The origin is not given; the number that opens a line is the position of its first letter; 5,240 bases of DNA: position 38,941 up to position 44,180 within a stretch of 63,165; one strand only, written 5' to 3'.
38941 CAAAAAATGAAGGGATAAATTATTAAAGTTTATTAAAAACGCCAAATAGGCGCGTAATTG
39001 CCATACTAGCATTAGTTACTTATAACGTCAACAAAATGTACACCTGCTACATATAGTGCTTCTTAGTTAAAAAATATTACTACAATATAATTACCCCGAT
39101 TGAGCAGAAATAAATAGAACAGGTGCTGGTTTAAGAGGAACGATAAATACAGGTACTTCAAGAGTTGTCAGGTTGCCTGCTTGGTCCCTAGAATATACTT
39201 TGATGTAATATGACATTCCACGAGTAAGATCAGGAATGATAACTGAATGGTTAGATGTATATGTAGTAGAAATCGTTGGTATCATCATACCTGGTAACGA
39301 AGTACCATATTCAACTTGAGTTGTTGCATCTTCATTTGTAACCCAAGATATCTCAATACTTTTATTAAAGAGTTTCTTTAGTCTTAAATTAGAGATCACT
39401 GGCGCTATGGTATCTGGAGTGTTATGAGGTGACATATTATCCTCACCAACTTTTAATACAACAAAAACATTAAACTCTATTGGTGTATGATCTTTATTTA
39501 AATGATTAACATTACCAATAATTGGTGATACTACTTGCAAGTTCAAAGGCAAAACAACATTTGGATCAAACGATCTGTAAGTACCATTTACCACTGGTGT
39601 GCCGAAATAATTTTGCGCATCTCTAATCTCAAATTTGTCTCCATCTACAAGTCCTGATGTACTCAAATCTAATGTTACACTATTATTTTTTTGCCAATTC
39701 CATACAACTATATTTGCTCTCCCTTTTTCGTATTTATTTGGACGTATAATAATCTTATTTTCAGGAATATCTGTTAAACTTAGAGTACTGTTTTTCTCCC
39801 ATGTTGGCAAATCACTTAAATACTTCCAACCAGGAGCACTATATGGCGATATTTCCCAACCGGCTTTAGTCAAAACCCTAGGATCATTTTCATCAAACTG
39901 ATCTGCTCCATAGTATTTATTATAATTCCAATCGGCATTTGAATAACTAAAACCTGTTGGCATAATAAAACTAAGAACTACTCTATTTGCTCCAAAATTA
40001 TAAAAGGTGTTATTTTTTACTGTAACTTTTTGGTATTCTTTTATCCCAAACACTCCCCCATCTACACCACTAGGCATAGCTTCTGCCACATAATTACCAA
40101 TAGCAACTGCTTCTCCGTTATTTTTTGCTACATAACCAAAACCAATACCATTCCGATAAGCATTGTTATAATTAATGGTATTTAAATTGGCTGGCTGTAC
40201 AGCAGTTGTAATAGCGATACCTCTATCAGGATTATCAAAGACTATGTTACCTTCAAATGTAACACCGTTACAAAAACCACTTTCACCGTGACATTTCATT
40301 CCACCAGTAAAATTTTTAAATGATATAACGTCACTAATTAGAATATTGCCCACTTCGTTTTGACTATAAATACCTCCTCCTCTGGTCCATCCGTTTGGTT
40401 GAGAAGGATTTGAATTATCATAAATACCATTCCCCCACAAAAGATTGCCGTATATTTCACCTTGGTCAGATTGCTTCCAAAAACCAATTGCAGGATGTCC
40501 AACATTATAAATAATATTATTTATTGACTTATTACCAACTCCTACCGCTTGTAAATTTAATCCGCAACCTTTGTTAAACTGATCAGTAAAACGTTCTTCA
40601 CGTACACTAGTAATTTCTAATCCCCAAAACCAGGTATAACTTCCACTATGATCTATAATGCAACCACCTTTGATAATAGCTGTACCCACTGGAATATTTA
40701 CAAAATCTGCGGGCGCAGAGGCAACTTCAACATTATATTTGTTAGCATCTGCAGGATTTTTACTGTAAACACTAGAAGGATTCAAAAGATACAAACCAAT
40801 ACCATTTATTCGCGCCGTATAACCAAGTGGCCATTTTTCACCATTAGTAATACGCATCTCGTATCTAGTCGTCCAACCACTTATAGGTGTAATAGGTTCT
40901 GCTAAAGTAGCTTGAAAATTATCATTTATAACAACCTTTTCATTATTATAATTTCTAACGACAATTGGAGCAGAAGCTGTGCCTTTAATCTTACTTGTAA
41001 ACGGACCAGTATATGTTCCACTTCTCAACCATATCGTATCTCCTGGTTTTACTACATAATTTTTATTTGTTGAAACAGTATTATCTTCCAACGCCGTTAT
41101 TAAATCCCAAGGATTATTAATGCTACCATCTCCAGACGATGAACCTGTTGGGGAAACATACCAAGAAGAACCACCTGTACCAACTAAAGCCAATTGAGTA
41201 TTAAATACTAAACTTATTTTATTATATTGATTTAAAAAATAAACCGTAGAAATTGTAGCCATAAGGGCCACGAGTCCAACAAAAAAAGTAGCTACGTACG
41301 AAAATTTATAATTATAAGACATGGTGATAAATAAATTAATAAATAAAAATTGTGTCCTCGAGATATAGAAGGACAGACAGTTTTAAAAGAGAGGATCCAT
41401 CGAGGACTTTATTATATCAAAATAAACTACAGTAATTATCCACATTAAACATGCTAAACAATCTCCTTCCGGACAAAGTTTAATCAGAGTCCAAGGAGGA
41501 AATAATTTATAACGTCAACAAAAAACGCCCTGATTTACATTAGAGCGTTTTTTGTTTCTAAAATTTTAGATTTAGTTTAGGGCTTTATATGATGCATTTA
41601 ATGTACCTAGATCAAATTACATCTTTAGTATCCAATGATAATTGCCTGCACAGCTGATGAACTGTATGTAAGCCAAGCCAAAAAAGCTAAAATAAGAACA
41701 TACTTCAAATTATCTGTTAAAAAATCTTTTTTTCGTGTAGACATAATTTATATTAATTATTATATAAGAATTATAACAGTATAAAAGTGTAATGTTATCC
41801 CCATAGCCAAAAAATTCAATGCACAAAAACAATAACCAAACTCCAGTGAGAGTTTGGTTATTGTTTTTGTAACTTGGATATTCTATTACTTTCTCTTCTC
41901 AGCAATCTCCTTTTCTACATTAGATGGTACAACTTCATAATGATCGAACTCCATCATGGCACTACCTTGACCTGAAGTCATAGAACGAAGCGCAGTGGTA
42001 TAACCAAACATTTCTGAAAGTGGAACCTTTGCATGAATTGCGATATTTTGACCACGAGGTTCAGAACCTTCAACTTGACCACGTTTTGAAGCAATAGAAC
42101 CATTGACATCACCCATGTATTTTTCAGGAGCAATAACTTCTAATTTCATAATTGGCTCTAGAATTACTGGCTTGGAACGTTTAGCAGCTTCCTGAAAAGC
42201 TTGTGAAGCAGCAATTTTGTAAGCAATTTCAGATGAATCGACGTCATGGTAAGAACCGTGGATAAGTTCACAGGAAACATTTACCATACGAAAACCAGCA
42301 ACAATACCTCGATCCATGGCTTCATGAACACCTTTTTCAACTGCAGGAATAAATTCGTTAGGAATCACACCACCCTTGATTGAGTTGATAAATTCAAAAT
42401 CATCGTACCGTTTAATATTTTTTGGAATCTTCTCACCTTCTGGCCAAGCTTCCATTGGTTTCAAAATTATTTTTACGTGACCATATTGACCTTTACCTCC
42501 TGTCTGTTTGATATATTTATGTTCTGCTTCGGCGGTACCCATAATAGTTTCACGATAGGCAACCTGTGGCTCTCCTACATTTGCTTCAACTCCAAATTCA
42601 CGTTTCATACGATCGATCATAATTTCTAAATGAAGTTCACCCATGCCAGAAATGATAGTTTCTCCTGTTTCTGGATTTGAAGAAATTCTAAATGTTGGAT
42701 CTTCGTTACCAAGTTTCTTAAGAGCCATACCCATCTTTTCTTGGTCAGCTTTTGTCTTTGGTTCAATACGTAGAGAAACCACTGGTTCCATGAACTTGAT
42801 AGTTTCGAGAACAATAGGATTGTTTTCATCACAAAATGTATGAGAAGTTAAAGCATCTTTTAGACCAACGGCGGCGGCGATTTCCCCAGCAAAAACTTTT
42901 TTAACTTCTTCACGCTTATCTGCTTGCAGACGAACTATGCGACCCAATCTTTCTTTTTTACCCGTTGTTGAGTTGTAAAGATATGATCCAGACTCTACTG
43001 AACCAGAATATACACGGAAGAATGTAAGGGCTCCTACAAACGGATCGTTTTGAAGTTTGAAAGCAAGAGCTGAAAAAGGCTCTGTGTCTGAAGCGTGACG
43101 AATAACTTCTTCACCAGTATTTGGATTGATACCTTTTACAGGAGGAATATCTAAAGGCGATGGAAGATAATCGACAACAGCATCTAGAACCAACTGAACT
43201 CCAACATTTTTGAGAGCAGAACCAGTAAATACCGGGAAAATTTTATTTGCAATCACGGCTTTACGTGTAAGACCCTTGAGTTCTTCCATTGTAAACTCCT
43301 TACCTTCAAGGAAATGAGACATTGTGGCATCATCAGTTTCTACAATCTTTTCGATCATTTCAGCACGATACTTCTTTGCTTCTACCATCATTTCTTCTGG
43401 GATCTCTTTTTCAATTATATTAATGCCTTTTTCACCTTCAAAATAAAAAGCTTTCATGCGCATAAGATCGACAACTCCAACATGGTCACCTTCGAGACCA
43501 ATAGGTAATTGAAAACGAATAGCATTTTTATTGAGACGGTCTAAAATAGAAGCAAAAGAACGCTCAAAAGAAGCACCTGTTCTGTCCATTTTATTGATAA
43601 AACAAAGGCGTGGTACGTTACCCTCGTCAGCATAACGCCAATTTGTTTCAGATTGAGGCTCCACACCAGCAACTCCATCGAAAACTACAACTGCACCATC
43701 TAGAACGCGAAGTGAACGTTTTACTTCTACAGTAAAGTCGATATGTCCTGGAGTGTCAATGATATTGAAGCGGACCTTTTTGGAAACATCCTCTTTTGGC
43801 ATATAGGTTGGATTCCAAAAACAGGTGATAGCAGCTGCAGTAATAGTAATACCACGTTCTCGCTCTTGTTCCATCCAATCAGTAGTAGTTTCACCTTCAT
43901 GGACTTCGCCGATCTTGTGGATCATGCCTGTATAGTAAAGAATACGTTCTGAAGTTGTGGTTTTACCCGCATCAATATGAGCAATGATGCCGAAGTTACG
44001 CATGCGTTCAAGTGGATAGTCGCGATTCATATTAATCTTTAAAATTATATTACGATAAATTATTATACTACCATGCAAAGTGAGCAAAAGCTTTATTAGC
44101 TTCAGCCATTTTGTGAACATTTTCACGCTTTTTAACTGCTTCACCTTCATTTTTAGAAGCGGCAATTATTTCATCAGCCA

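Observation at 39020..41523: Surface-protein cassette bounded by a perfect 17-bp direct repeat overlapping the tuf -35 box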

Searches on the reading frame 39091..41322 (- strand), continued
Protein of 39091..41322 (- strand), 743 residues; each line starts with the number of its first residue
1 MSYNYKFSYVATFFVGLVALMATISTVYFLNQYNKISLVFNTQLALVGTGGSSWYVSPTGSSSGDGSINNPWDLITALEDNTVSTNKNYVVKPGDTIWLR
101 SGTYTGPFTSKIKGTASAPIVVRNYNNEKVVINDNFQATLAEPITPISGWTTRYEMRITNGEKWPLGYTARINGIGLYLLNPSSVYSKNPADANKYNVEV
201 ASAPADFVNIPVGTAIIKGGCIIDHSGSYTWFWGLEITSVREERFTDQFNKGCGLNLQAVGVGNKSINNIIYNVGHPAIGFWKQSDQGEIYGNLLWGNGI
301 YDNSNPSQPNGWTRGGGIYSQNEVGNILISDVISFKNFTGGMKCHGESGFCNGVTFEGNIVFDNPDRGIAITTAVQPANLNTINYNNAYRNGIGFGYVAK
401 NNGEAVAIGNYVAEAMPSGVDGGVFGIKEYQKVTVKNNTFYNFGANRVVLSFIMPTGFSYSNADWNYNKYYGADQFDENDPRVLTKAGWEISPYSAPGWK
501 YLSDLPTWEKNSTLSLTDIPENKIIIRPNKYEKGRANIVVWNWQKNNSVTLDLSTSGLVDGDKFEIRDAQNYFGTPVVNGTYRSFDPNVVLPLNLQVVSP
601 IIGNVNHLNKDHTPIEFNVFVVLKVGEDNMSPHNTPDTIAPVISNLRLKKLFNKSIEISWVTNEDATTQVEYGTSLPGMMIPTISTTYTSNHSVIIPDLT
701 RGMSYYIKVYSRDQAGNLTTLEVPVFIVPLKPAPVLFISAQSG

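Call 76: fold_search(model_id=the predicted structure, library=pdb)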
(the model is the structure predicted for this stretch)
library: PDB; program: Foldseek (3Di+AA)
matches with E <= 10: 1546; with E <= 0.001: 44
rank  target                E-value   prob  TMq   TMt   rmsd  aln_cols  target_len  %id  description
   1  7w1d_H                1.6e-08  1.00  0.23  0.26  25.0       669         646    9  Crystal structure of Klebsiella pneumoniae K1 capsule-specific polysaccharide lyase in a C2 crystal form (released 2022-05-18)
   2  5mqp_C                1.9e-08  1.00  0.28  0.34  17.4       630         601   11  Glycoside hydrolase BT_1002 (released 2017-04-05)
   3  7w1d_D                2.3e-08  1.00  0.23  0.25  25.5       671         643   10  Crystal structure of Klebsiella pneumoniae K1 capsule-specific polysaccharide lyase in a C2 crystal form (released 2022-05-18)
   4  9k4a_A                5.5e-08  1.00  0.25  0.27  26.5       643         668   11  Cryo-EM structure of depolymerase S2-4 from Klebsiella phage K64-1 (released 2026-03-25)
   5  7w1c_D                6.0e-08  1.00  0.17  0.19  27.0       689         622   10  Crystal structure of Klebsiella pneumoniae K1 capsule-specific polysaccharide lyase in a P1 crystal form (released 2022-05-18)
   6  1ru4                  2.5e-07  1.00  0.27  0.48   8.7       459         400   16  Crystal structure of pectate lyase Pel9A (released 2004-04-13)
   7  5olq_A                4.6e-06  1.00  0.31  0.51   8.0       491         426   14  Rhamnogalacturonan lyase (released 2017-11-29)
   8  6f7d                  5.6e-05  1.00  0.28  0.37  27.4       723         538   11  Crystal structure of Dettilon tailspike protein (gp208) (released 2018-12-19)
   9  5olq_C                6.8e-05  1.00  0.22  0.34  11.1       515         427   13  Rhamnogalacturonan lyase (released 2017-11-29)
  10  3riq                  9.4e-05  0.99  0.24  0.31  30.5       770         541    9  Siphovirus 9NA tailspike receptor binding domain (released 2012-02-29)
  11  7o78_A                1.1e-04  1.00  0.26  0.37   8.3       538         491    9  Structure of the PL6 family chondroitinase B from Pseudopedobacter saltans, Pedsa3807 (released 2021-07-28)
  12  9ozl_C                1.4e-04  1.00  0.26  0.48   9.0       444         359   10  Crystal structure of the polysaccharide lyase RbmB from Vibrio cholerae (released 2026-03-11)
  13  6f7k_A                1.4e-04  1.00  0.25  0.32  25.9       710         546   10  Crystal structure of Dettilon tailspike protein (gp208) (released 2018-12-19)
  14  6gvl_A                2.3e-04  1.00  0.11  0.36  17.1       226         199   13  Second pair of Fibronectin type III domains of integrin beta4 bound to the bullous pemphigoid antigen BP230 (BPAG1e) (released 2019-03-20)
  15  9ozl_B                2.5e-04  1.00  0.24  0.46   9.5       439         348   10  Crystal structure of the polysaccharide lyase RbmB from Vibrio cholerae (released 2026-03-11)
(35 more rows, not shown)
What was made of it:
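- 39091..41322 (-): The cargo gene, 743 aa. The protein has an N-terminal TM helix (residues 10-28), a right-handed beta-helix resembling polysaccharide lyases and depolymerases, and two C-terminal Ig/Fn3-like domains. Foldseek matches to K1 capsule lyase, phage depolymerases, Pel9A, RG lyase and RbmB (call 76).
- On Pel9A-like right-handed beta-helix polysaccharide lyase (PF22842): Foldseek probability 1.0 to 7w1d, 1ru4, 5olq and 9ozl (call 76). Sequence identity to solved lyases is 9-16% (call 76).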

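Call 79: search_dna_similar(query=window:39091-41322:-, collection=phages, mode=protein, max_rows=8, max_evalue=0.001)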
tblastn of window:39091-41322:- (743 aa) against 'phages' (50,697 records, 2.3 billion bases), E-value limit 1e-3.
No match.

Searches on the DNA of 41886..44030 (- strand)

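Call 84: search_rna_families(source=L224, start=7800, end=8650, threshold=evalue, max_evalue=0.1)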
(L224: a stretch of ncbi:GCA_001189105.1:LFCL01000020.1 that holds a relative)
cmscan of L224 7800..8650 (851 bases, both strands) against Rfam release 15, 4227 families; matches with E-value up to 0.1: 0.
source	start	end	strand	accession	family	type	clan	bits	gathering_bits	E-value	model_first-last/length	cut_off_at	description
